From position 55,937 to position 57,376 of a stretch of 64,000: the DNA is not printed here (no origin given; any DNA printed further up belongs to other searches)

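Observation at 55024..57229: Three-gene overlapping operon: Panacea-domain protein, PIN-like nuclease and a 380-aa unknown. Candidate toxin-antitoxin or defence island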

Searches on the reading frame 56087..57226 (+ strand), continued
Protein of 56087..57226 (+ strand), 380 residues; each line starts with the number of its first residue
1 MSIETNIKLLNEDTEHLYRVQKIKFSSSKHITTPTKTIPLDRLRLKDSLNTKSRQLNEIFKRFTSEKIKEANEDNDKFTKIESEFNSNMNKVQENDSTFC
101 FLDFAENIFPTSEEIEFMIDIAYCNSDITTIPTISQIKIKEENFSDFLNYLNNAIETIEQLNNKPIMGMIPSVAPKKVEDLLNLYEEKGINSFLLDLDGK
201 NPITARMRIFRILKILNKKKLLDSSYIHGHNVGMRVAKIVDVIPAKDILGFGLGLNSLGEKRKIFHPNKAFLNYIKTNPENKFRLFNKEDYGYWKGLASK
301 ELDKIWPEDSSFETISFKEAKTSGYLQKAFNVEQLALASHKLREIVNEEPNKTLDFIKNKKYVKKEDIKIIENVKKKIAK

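Call 50: fold_search(model_id=the predicted structure, library=viral)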
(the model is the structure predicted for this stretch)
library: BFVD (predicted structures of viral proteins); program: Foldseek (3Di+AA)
matches with E <= 10: 653; with E <= 0.001: 2
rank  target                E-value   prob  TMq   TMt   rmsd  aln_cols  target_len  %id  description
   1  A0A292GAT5            2.7e-04  0.90  0.27  0.29  15.0       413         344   10  (no name in the UniProt tables at hand)
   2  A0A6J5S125            6.0e-04  1.00  0.52  0.48   7.6       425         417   10  Uncharacterized protein [uncultured Caudovirales phage]
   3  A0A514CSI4            2.4e-03  0.98  0.46  0.39  14.7       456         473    9  tRNA guanine transglycosylase [Achromobacter phage Motura]
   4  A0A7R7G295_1          2.7e-03  0.99  0.33  0.16   7.7       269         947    8  (no name in the UniProt tables at hand)
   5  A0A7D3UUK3            3.6e-03  0.97  0.27  0.38   7.2       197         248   10  Glycerophosphoryl diester phosphodiesterase [Fadolivirus FV1/VV64]
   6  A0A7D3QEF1            3.8e-03  0.84  0.32  0.23  14.3       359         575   13  (no name in the UniProt tables at hand)
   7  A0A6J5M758            4.3e-03  0.93  0.31  0.33  10.4       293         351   10  GuaB IMP dehydrogenase/GMP reductase [uncultured Caudovirales phage]
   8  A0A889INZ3            6.1e-03  0.96  0.46  0.40  14.7       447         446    8  (no name in the UniProt tables at hand)
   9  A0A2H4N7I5            6.9e-03  0.72  0.25  0.20  15.7       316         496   13  (no name in the UniProt tables at hand)
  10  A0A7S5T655            8.2e-03  0.89  0.43  0.33  14.5       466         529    9  (no name in the UniProt tables at hand)
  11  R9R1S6                8.6e-03  0.80  0.29  0.14  10.6       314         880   14  GP-PDE domain-containing protein [Lactococcus phage 340]
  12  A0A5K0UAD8            1.3e-02  0.80  0.29  0.29  10.3       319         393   11  Apurinic endonuclease [Yasminevirus sp. GU-2018]
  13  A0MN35                1.4e-02  0.69  0.33  0.34  13.2       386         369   14  (no name in the UniProt tables at hand)
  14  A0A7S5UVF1            1.8e-02  0.91  0.40  0.37   9.5       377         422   10  (no name in the UniProt tables at hand)
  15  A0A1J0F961            2.1e-02  0.85  0.22  0.36   8.0       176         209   11  (no name in the UniProt tables at hand)
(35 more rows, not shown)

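Call 69: find_related_loci(query=A1, collection=viral_contigs, flank=5000)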
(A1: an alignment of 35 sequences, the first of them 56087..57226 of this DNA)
Query A1 (380 aa) in viral_contigs; peptide patterns used: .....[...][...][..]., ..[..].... (x = any residue, [..] = any of these).
78 stretches matched a pattern, but none encodes a relative of the query by tblastn (E <= 1e-3).

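Call 70: find_encoding_contigs(protein=P0283, flank=4000, max_places=2)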
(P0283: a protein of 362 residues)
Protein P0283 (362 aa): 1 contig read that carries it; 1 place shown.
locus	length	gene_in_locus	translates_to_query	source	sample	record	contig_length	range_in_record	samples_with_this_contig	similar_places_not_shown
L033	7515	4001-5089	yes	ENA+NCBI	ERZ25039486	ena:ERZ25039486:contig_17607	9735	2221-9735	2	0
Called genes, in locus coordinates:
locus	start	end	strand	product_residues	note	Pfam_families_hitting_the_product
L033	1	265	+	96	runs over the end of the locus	-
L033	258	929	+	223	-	-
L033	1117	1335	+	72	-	-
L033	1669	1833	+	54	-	-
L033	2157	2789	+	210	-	-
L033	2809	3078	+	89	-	-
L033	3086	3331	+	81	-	-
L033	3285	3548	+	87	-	-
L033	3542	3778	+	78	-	-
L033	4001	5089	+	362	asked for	-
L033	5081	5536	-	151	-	PF11848:DUF3368 (weak)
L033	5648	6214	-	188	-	PF03683:UPF0175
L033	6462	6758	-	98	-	-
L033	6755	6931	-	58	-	-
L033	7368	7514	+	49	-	?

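Call 71: find_encoding_contigs(protein=P0282, flank=4000, max_places=2)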
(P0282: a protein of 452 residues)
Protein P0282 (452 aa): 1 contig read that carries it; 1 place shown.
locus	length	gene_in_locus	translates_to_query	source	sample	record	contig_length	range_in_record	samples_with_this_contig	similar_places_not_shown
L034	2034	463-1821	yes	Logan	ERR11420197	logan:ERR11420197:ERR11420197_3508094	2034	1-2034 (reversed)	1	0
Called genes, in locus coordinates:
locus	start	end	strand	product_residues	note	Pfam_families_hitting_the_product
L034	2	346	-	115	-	?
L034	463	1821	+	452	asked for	-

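Call 72: find_encoding_contigs(protein=P0270, flank=4000, max_places=2)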
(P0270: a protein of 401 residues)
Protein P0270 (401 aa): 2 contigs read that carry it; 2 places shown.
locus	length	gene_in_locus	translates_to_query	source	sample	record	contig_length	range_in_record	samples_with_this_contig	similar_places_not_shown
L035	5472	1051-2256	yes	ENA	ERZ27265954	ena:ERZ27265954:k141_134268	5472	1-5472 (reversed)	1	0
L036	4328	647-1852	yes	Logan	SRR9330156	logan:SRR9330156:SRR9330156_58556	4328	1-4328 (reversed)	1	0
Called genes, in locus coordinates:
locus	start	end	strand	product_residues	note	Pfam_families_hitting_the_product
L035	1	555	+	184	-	?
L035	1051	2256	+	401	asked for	-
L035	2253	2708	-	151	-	-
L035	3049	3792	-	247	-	-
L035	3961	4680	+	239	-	-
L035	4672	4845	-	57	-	PF26227:DUF8053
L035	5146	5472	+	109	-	?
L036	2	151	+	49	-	?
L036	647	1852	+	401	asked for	-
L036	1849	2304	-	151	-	-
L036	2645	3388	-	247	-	-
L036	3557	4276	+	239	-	-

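Call 74: search_protein_families(library=pfam, proteins=[L035:2253-2708:-, L035:3049-3792:-, L035:1-555:+, L019:2000-2476:+, L034:2-346:-], max_evalue=0.1)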
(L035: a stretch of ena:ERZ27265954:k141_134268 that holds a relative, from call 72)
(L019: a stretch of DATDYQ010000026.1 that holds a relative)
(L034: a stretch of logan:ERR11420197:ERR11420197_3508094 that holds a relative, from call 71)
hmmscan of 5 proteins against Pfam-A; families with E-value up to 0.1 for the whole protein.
L035:2253-2708:- (151 aa): 1 family
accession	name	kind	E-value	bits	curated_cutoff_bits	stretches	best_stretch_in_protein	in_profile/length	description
PF09599.15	IpaC_SipC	-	0.014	15.5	25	1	6-52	217-263/334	Salmonella-Shigella invasin protein C (IpaC_SipC)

L035:3049-3792:- (247 aa): 4 families
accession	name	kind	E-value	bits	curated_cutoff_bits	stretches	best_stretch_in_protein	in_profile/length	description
PF04187.18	Cofac_haem_bdg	-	0.0022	18.4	27.7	0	159-187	175-204/213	Haem-binding uptake, Tiki superfamily, ChaN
PF01963.22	TraB_PrgY_gumN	-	0.0033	17.8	26.8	1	157-190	215-248/263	TraB/PrgY/gumN family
PF18934.5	DUF5682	-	0.047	12.5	26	1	145-197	159-213/727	Family of unknown function (DUF5682)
PF00487.30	FA_desaturase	-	0.048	13.9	29.7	0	39-139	74-175/253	Fatty acid desaturase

L035:1-555:+ (184 aa): 0 families

L019:2000-2476:+ (158 aa): 1 family
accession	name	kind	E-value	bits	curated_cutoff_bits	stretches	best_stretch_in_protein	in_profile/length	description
PF11848.13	DUF3368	-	0.003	17.9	27.3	1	115-155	1-38/46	Domain of unknown function (DUF3368)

L034:2-346:- (115 aa): 0 families

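Call 75: search_dna_similar(query=window:56087-57226:+, collection=plasmids, mode=protein, max_evalue=0.001, max_rows=15)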
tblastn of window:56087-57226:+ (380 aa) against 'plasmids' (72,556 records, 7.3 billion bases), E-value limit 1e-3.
No match.

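Call 76: search_dna_similar(query=window:56087-57226:+, collection=phages, mode=protein, max_evalue=0.001, max_rows=15)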
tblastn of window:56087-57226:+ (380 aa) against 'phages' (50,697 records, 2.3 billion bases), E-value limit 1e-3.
No match.

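Call 93: find_related_loci(query=A1, collection=metagenome_contigs, flank=3000)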
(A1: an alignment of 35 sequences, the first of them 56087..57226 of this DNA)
Query A1 (380 aa) in metagenome_contigs; peptide patterns used: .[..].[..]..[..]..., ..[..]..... (x = any residue, [..] = any of these).
209 stretches matched a pattern; 62 encode a relative of the query (tblastn E <= 1e-3); 62 distinct loci.
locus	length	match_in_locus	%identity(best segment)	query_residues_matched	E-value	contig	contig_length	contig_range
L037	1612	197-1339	61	1-378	1e-174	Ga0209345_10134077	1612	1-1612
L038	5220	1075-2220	59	1-378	7e-153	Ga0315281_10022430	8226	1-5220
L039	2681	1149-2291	60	1-378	3e-160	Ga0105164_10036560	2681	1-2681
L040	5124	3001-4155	57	1-378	2e-150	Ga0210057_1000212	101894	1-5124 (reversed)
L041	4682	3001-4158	56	1-379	8e-145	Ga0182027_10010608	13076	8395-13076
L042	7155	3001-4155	58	1-378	1e-143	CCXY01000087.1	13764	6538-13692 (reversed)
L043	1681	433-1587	56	1-378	3e-155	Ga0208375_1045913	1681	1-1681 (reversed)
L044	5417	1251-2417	56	1-380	2e-135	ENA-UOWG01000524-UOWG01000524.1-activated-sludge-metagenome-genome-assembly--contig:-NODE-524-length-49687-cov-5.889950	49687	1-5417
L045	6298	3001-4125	54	1-372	4e-123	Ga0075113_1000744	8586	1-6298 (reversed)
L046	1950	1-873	59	91-378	6e-125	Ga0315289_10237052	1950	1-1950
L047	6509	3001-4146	48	1-378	3e-111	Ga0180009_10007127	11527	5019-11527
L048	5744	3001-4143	47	1-379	1e-110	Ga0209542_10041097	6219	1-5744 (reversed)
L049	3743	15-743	57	138-380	6e-92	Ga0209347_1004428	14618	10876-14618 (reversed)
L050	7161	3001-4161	38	1-380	2e-70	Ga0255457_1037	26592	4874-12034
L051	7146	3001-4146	38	1-380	2e-69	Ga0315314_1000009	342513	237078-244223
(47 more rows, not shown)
